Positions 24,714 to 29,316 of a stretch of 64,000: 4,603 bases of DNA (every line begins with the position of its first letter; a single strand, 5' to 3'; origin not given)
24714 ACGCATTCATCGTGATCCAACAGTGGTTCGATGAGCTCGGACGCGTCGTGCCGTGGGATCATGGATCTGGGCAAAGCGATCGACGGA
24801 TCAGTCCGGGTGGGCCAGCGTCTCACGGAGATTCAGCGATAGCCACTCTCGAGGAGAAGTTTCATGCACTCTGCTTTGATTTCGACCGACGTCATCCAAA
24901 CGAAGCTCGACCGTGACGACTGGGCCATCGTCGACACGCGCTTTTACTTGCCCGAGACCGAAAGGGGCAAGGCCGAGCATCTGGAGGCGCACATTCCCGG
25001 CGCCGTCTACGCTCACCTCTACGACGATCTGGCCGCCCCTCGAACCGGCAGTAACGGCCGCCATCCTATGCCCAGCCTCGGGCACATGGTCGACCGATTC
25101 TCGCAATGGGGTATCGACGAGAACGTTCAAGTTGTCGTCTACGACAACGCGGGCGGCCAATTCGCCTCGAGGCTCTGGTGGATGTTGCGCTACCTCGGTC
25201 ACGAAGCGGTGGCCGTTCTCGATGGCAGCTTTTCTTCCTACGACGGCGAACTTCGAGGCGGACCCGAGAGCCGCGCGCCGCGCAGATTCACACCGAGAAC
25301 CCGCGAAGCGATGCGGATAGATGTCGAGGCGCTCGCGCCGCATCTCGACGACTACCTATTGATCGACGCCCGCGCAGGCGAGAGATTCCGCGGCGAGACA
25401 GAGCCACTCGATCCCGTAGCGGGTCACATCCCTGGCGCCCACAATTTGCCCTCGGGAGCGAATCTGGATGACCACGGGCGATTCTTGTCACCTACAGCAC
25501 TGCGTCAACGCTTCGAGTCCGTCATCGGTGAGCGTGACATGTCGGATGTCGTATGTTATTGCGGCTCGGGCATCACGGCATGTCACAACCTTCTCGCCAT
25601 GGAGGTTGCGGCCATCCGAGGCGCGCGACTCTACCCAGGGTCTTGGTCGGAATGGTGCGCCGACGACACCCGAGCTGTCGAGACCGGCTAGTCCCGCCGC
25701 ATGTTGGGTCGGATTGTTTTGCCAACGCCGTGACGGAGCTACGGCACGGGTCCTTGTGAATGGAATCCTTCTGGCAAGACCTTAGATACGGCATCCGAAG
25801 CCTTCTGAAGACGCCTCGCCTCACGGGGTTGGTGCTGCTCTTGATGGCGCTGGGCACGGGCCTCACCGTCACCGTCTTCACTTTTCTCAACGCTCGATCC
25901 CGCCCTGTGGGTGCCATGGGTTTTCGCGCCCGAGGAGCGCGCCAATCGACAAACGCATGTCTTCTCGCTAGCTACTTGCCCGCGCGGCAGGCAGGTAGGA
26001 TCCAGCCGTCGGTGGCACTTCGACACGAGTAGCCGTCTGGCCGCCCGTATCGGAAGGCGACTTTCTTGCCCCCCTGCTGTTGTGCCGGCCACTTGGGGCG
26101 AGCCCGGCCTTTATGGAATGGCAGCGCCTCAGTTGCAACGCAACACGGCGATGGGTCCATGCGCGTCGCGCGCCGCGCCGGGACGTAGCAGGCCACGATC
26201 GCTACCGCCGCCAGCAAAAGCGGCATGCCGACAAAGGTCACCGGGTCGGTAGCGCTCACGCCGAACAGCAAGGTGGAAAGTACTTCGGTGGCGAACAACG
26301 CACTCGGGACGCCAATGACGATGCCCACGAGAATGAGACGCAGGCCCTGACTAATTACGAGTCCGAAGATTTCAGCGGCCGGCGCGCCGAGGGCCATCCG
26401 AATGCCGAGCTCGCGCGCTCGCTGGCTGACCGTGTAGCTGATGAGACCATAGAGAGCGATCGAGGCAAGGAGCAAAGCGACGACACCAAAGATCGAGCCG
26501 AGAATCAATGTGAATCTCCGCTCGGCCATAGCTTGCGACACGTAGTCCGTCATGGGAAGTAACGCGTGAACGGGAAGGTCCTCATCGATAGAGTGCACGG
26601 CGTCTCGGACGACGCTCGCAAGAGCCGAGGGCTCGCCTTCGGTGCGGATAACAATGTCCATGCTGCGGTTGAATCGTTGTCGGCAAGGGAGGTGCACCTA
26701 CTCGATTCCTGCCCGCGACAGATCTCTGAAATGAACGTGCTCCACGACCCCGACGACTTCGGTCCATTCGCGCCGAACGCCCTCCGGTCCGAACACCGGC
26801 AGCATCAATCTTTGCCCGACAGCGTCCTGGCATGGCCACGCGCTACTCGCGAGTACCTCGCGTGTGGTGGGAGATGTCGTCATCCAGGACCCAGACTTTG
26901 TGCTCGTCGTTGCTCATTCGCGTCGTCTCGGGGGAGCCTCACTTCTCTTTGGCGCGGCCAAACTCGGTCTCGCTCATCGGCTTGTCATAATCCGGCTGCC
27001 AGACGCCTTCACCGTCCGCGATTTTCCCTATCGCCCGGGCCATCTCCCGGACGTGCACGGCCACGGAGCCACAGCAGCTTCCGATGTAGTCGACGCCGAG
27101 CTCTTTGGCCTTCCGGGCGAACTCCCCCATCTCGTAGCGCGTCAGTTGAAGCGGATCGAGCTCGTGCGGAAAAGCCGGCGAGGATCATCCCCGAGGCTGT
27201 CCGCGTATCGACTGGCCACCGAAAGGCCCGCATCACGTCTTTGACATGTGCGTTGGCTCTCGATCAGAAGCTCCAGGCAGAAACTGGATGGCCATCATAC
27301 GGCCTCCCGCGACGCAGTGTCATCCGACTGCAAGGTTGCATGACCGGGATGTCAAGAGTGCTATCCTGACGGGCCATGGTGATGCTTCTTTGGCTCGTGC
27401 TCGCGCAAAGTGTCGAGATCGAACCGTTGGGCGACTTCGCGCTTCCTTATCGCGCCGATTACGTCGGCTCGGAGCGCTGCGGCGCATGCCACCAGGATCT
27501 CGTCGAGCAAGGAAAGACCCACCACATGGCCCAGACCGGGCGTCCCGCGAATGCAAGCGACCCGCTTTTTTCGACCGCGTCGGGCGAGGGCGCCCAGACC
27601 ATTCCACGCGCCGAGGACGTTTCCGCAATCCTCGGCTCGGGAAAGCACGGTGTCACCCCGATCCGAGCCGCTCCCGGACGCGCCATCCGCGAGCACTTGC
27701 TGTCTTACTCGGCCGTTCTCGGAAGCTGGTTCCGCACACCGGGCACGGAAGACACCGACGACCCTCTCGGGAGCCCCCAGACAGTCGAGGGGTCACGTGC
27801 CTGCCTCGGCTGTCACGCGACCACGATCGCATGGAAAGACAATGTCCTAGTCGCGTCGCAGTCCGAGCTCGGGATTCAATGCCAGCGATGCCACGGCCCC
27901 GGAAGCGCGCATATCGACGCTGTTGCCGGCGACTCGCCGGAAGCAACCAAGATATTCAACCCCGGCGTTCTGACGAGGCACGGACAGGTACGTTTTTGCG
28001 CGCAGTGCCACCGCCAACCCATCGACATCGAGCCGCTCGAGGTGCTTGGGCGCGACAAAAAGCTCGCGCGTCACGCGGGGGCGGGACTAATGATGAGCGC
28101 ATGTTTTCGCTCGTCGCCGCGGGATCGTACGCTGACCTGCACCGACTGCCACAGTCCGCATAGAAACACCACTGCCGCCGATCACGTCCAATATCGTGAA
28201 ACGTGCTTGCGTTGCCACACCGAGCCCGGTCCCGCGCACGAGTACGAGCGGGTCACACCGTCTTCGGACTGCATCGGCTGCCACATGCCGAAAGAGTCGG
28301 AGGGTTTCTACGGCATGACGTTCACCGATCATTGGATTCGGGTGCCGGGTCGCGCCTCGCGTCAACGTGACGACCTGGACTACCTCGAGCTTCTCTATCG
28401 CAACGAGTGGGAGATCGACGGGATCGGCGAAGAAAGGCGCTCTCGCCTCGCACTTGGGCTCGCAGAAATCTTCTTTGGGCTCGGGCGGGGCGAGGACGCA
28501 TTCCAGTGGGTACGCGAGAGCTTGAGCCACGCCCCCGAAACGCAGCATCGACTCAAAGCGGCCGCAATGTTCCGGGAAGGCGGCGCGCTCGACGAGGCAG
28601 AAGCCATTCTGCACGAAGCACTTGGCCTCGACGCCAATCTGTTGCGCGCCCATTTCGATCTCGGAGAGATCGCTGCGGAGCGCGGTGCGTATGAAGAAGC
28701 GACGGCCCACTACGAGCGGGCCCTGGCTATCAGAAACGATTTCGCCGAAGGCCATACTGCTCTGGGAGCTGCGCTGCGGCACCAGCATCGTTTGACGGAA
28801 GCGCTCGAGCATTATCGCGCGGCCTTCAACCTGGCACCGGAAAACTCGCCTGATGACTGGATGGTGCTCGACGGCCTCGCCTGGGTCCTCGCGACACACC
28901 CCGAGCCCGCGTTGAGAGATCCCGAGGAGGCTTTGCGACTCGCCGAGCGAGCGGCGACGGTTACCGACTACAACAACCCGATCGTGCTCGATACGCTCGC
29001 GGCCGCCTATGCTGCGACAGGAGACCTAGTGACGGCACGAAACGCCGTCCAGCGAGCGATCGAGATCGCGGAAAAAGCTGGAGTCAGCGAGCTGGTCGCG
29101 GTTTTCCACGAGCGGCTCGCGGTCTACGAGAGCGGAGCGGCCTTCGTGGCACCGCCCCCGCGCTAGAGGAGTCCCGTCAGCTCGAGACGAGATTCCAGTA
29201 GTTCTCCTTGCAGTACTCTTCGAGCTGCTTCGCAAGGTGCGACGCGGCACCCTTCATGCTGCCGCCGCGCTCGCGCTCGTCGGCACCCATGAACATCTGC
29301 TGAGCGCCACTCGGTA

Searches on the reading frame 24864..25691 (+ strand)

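Call 7: search_protein_families(library=pfam, proteins=[window:24864-25691:+], max_evalue=0.001)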
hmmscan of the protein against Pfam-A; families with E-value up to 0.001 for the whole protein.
window:24864-25691:+ (275 aa): 1 family
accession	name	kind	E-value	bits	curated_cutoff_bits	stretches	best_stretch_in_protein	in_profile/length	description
PF00581.25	Rhodanese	-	3e-26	92.3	22.2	2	10-126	4-99/102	Rhodanese-like domain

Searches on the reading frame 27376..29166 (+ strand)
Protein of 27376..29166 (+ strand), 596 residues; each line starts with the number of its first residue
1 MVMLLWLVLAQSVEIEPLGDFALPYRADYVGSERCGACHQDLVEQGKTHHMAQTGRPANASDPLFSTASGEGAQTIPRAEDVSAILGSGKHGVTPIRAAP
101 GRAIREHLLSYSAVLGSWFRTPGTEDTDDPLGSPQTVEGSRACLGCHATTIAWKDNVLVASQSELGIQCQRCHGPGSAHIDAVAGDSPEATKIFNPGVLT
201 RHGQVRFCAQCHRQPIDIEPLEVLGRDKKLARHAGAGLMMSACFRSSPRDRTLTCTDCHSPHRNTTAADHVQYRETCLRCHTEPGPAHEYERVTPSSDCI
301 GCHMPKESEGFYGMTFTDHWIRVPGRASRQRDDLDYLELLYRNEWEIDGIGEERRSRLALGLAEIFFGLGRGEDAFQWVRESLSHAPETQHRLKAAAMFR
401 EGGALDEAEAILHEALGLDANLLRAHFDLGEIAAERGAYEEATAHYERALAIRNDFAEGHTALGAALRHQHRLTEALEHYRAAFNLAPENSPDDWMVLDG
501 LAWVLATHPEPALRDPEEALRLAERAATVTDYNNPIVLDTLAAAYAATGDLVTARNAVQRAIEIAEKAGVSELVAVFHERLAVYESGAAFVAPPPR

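Call 7: search_protein_families(library=pfam, proteins=[window:27376-29166:+], max_evalue=0.001)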
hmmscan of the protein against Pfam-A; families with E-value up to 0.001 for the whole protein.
window:27376-29166:+ (596 aa): 18 families
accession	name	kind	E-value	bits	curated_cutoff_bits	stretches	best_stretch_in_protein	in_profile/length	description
PF13424.12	TPR_12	-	1.5e-16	60.8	30.1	2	460-524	6-76/77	Tetratricopeptide repeat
PF07719.23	TPR_2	-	3.6e-16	58.3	27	2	457-490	1-34/34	Tetratricopeptide repeat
PF00515.34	TPR_1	-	1.8e-12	46.9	27.8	1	424-453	2-31/34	Tetratricopeptide repeat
PF13414.12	TPR_11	-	2.5e-12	46.7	26.8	1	430-467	1-38/42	TPR repeat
PF14559.12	TPR_19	-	1.8e-09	38.2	25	1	403-464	5-66/68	Tetratricopeptide repeat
PF14522.11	Cytochrome_C7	-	6.8e-09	35.9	24.8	1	139-213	12-67/67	Cytochrome c7 and related cytochrome c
PF09699.15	Paired_CXXCH_1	-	2.2e-08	34.1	20.6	0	254-283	8-38/41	Doubled CXXCH motif (Paired_CXXCH_1)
PF13428.12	TPR_14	-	3e-08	34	23.5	0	458-495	2-38/44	Tetratricopeptide repeat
PF13374.12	TPR_10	-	4.2e-08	33.4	27.5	0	429-453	8-32/42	Tetratricopeptide repeat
PF14537.11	Cytochrom_c3_2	-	1.6e-07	32.1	25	0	141-214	7-66/79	Cytochrome c3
PF13181.12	TPR_8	-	3e-07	30.5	25.7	0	424-455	2-33/34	Tetratricopeptide repeat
PF22113.1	Mtrc-MtrF_II-IV_dom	-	8.7e-07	29.1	30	0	167-266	82-170/176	Outer membrane cytochrome MtrC/MtrF-like, domains II/IV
PF13432.12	TPR_16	-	2.4e-06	28.3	32.7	0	402-453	10-61/65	Tetratricopeptide repeat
PF13431.12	TPR_17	-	6.8e-06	26.4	24.4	0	445-478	1-34/34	Tetratricopeptide repeat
PF13176.12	TPR_7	-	7e-05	23.1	27.9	0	425-456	1-32/36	Tetratricopeptide repeat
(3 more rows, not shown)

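Call 56: find_homologous_proteins(query=window:27376-29166:+, max_evalue=1e-10)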
Query window:27376-29166:+ (596 aa): 708 proteins with E <= 1e-10 among 8000 candidates; the best 120 are listed.
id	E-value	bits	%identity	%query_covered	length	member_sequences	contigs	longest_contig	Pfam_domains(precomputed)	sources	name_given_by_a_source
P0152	0.0e+0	1376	100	100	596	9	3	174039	PF09699.16,PF14537.12,PF13414.13,PF13428.13,PF14522.12,PF13374.13,PF14559.13,PF00515.35,PF13424.13,PF13432.13,PF13181.13,PF07719.24,PF22113.2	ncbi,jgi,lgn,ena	-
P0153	0.0e+0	1062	79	100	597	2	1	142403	PF13431.13,PF23914.2,PF14537.12,PF13414.13,PF13428.13,PF14522.12,PF14559.13,PF13435.12,PF00515.35,PF13424.13,PF13432.13,PF13181.13,PF07719.24,PF22113.2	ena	-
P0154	2.2e-294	996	88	82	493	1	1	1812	PF09699.16,PF14537.12,PF13414.13,PF13428.13,PF14522.12,PF13374.13,PF14559.13,PF13435.12,PF17874.8,PF00515.35,PF13424.13,PF13432.13,PF13181.13,PF07719.24,PF22113.2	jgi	-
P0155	9.8e-287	971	72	100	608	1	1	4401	PF13431.13,PF23914.2,PF09699.16,PF13414.13,PF13176.13,PF13428.13,PF14522.12,PF13374.13,PF14559.13,PF13435.12,PF00515.35,PF13424.13,PF13432.13,PF13181.13,PF07719.24,PF22113.2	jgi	jgi:tetratricopeptide (TPR) repeat protein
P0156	6.5e-255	866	80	80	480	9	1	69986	PF13431.13,PF23914.2,PF14537.12,PF13414.13,PF13428.13,PF14522.12,PF13374.13,PF14559.13,PF13435.12,PF00515.35,PF13424.13,PF13432.13,PF13181.13,PF07719.24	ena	-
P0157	4.8e-222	757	59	99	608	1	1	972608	PF13431.13,PF14537.12,PF13414.13,PF13428.13,PF14522.12,PF07721.21,PF14559.13,PF13435.12,PF00515.35,PF13424.13,PF13432.13,PF13181.13,PF07719.24,PF22113.2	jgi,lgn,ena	-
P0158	1.5e-183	630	48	98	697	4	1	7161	PF09699.16,PF13414.13,PF14522.12,PF13374.13,PF07721.21,PF24575.2,PF00515.35,PF13424.13,PF13429.13,PF07719.24,PF13174.13,PF13431.13,PF23914.2,PF14537.12,PF13176.13,PF13428.13,PF14559.13,PF13435.12,PF17874.8,PF12895.14,PF21033.5,PF13432.13,PF13181.13,PF22113.2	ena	-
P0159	2.8e-150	520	42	100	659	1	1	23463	PF09699.16,PF13414.13,PF12569.15,PF14522.12,PF13374.13,PF00515.35,PF13424.13,PF07719.24,PF13174.13,PF20308.5,PF25063.1,PF13431.13,PF14537.12,PF13176.13,PF13428.13,PF25064.2,PF14559.13,PF13435.12,PF13371.13,PF17874.8,PF12895.14,PF21033.5,PF13432.13,PF13181.13,PF10373.16,PF22113.2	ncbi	-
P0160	1.6e-148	514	42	96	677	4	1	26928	PF13431.13,PF09699.16,PF14537.12,PF13414.13,PF13176.13,PF13428.13,PF25064.2,PF14522.12,PF13374.13,PF14559.13,PF24575.2,PF13435.12,PF00515.35,PF12895.14,PF13424.13,PF21033.5,PF13432.13,PF13181.13,PF07719.24,PF22113.2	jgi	jgi:tetratricopeptide (TPR) repeat protein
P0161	1.8e-148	514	41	97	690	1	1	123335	PF13431.13,PF14537.12,PF13414.13,PF13176.13,PF13428.13,PF14522.12,PF13374.13,PF14559.13,PF24575.2,PF00515.35,PF12895.14,PF13424.13,PF21033.5,PF13432.13,PF13181.13,PF07719.24,PF13174.13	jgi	-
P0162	1.9e-148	514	43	95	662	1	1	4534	PF13431.13,PF14537.12,PF13414.13,PF13176.13,PF13428.13,PF14522.12,PF13374.13,PF14559.13,PF13435.12,PF00515.35,PF12895.14,PF13424.13,PF21033.5,PF13432.13,PF13181.13,PF14561.13,PF07719.24,PF13174.13,PF22113.2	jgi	jgi:tetratricopeptide (TPR) repeat protein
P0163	4.5e-147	509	41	96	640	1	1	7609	PF09699.16,PF13414.13,PF12569.15,PF14522.12,PF13374.13,PF07721.21,PF24575.2,PF00515.35,PF13424.13,PF07719.24,PF13174.13,PF20308.5,PF13431.13,PF23914.2,PF14537.12,PF13176.13,PF13428.13,PF25064.2,PF14559.13,PF13371.13,PF17874.8,PF12895.14,PF21033.5,PF13432.13,PF13181.13,PF22113.2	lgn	-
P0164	1.5e-146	508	43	96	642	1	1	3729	PF09976.16,PF09699.16,PF13414.13,PF14522.12,PF13374.13,PF07721.21,PF24575.2,PF00515.35,PF13424.13,PF07719.24,PF13174.13,PF20308.5,PF13431.13,PF14537.12,PF13176.13,PF13428.13,PF25064.2,PF14559.13,PF13371.13,PF17874.8,PF12895.14,PF21033.5,PF13432.13,PF13181.13,PF22113.2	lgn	-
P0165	7.3e-145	502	41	98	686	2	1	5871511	PF13431.13,PF23914.2,PF14537.12,PF13414.13,PF13176.13,PF13428.13,PF14522.12,PF13374.13,PF14559.13,PF24575.2,PF00515.35,PF12895.14,PF13424.13,PF21033.5,PF13432.13,PF13181.13,PF07719.24,PF13174.13,PF20308.5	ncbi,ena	-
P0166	7.8e-145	502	42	96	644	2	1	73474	PF25063.1,PF13431.13,PF09699.16,PF14537.12,PF13414.13,PF13176.13,PF13428.13,PF25064.2,PF14522.12,PF13374.13,PF07721.21,PF14559.13,PF13435.12,PF17874.8,PF00515.35,PF12895.14,PF13424.13,PF21033.5,PF13432.13,PF13181.13,PF07719.24,PF13174.13,PF22113.2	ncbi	-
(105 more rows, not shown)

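Call 57: find_encoding_contigs(protein=P0152, flank=10000, max_places=3)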
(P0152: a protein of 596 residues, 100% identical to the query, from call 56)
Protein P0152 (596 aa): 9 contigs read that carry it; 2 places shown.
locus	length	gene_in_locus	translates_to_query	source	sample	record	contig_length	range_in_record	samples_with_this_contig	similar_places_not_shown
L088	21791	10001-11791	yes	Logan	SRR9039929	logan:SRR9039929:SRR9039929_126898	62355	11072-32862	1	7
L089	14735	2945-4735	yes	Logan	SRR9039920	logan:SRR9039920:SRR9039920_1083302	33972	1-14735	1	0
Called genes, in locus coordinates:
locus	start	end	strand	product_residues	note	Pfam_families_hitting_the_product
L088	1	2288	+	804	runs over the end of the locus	PF01804:Penicil_amidase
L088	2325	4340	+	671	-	PF02897:Peptidase_S9_N, PF00326:Peptidase_S9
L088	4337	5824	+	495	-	PF00675:Peptidase_M16 (weak), PF05193:Peptidase_M16_C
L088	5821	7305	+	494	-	PF05193:Peptidase_M16_C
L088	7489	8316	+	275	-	PF00581:Rhodanese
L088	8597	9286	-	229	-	PF02687:FtsX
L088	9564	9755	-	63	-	-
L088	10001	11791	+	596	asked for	PF09699:Paired_CXXCH_1 (faint), PF14522:Cytochrome_C7 (faint), PF14537:Cytochrom_c3_2 (faint), PF22113:Mtrc-MtrF_II-IV_dom (faint), PF13424:TPR_12 (faint), PF13432:TPR_16 (faint), PF14559:TPR_19 (faint), PF13414:TPR_11, +5 more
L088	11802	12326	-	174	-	-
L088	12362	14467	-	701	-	PF13428:TPR_14 (faint), PF20094:GWxTD_dom, PF09976:TPR_21 (faint), PF13181:TPR_8 (faint), PF13424:TPR_12, PF14559:TPR_19 (weak), PF00515:TPR_1 (weak), PF07719:TPR_2 (weak), +2 more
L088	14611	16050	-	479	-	PF25060:ARM_TT21_2nd (faint), PF00515:TPR_1 (weak), PF13424:TPR_12 (weak), PF14559:TPR_19 (weak), PF13432:TPR_16 (weak), PF13424:TPR_12 (weak), PF13432:TPR_16 (weak), PF14559:TPR_19 (weak), +20 more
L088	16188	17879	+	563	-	PF01839:FG-GAP (faint), PF13517:FG-GAP_3, PF07593:UnbV_ASPIC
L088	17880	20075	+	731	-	PF01839:FG-GAP (faint), PF13517:FG-GAP_3, PF07593:UnbV_ASPIC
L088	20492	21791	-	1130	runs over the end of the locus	PF13620:CarboxypepD_reg, PF17210:SdrD_B (faint), PF25183:OMP_b-brl_4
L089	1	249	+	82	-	?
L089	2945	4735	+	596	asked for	PF09699:Paired_CXXCH_1 (faint), PF14522:Cytochrome_C7 (faint), PF14537:Cytochrom_c3_2 (faint), PF22113:Mtrc-MtrF_II-IV_dom (faint), PF13424:TPR_12 (faint), PF13432:TPR_16 (faint), PF14559:TPR_19 (faint), PF13414:TPR_11, +5 more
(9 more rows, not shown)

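Call 58: find_encoding_contigs(protein=P0157, flank=10000, max_places=1)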
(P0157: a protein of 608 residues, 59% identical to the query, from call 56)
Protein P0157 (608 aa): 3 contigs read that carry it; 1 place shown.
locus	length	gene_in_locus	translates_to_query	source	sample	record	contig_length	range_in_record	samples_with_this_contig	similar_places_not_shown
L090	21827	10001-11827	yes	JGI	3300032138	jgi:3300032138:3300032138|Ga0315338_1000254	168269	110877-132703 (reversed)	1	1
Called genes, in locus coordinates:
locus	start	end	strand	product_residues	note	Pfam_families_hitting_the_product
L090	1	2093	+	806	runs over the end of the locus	PF12704:MacB_PCD, PF02687:FtsX, PF12704:MacB_PCD, PF02687:FtsX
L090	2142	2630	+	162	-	-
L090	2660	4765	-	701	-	PF14559:TPR_19 (faint), PF20094:GWxTD_dom, PF07719:TPR_2 (faint), PF13428:TPR_14 (faint), PF00515:TPR_1 (faint), PF13424:TPR_12 (faint), PF13432:TPR_16 (faint)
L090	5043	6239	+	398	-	PF00155:Aminotran_1_2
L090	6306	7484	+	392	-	PF00155:Aminotran_1_2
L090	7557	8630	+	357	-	PF04909:Amidohydro_2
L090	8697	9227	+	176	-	PF05163:DinB (weak), PF11716:MDMPI_N, PF12867:DinB_2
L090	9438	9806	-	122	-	-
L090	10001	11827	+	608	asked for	PF13435:Cytochrome_C554 (faint), PF14522:Cytochrome_C7 (faint), PF14537:Cytochrom_c3_2 (faint), PF22113:Mtrc-MtrF_II-IV_dom (faint), PF00515:TPR_1, PF07719:TPR_2 (weak), PF13414:TPR_11 (weak), PF13432:TPR_16 (weak), +6 more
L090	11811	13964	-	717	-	PF01839:FG-GAP (faint), PF13517:FG-GAP_3, PF07593:UnbV_ASPIC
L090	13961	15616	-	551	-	PF01839:FG-GAP (faint), PF13517:FG-GAP_3, PF07593:UnbV_ASPIC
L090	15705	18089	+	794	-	PF00884:Sulfatase, PF01663:Phosphodiest, PF16347:SGSH_C, PF13432:TPR_16, PF13431:TPR_17, PF13432:TPR_16, PF14559:TPR_19, PF13414:TPR_11, +17 more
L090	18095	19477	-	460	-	PF13429:TPR_15 (faint), PF13424:TPR_12 (weak), PF13432:TPR_16, PF14559:TPR_19, PF13424:TPR_12, PF14559:TPR_19 (weak), PF13424:TPR_12 (weak), PF13432:TPR_16 (weak), +12 more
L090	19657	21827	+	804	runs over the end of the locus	PF00884:Sulfatase, PF01663:Phosphodiest, PF16347:SGSH_C, PF13432:TPR_16, PF00515:TPR_1 (weak), PF07719:TPR_2, PF14559:TPR_19 (weak), PF14559:TPR_19, +12 more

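Call 59: find_encoding_contigs(protein=P0165, flank=10000, max_places=1)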
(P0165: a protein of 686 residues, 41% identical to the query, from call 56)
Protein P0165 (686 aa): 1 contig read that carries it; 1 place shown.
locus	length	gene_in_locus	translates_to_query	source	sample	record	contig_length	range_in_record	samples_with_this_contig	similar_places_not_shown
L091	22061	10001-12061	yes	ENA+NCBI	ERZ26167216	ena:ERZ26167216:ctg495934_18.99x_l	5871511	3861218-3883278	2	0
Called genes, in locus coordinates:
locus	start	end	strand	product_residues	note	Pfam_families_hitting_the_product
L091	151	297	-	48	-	-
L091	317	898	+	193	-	-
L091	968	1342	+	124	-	-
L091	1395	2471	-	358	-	-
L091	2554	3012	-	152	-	-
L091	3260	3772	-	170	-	PF01447:Peptidase_M4, PF02868:Peptidase_M4_C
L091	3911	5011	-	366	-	PF13854:Kelch_HCF (faint), PF24681:Kelch_KLHDC2_KLHL20_DRC7, PF24981:Beta-prop_ATRN-LZTR1, PF13415:Beta-prop_FBX42, PF24681:Kelch_KLHDC2_KLHL20_DRC7, PF24981:Beta-prop_ATRN-LZTR1, PF13418:Beta-prop_TYW4 (weak), PF13415:Beta-prop_FBX42, +5 more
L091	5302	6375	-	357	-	PF03400:DDE_Tnp_IS1 (faint)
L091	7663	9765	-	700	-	PF20094:GWxTD_dom, PF07719:TPR_2 (faint), PF13428:TPR_14 (faint), PF13424:TPR_12 (faint), PF13181:TPR_8 (faint), PF13432:TPR_16 (faint), PF14559:TPR_19 (weak)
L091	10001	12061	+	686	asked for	PF14522:Cytochrome_C7 (faint), PF14537:Cytochrom_c3_2 (faint), PF20308:TPR-S (faint), PF00515:TPR_1 (faint), PF13432:TPR_16 (weak), PF14559:TPR_19 (weak), PF13424:TPR_12 (weak), PF13414:TPR_11, +11 more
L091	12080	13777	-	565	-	PF13414:TPR_11, PF13432:TPR_16, PF13424:TPR_12, PF13414:TPR_11, PF13432:TPR_16, PF13424:TPR_12, PF14559:TPR_19, PF13432:TPR_16, +25 more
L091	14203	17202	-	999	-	PF13620:CarboxypepD_reg, PF13715:CarbopepD_reg_2 (weak), PF17210:SdrD_B (weak), PF25183:OMP_b-brl_4, PF00593:TonB_dep_Rec_b-barrel (weak), PF25183:OMP_b-brl_4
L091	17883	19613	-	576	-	PF01019:G_glu_transpept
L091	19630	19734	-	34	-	-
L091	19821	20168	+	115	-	-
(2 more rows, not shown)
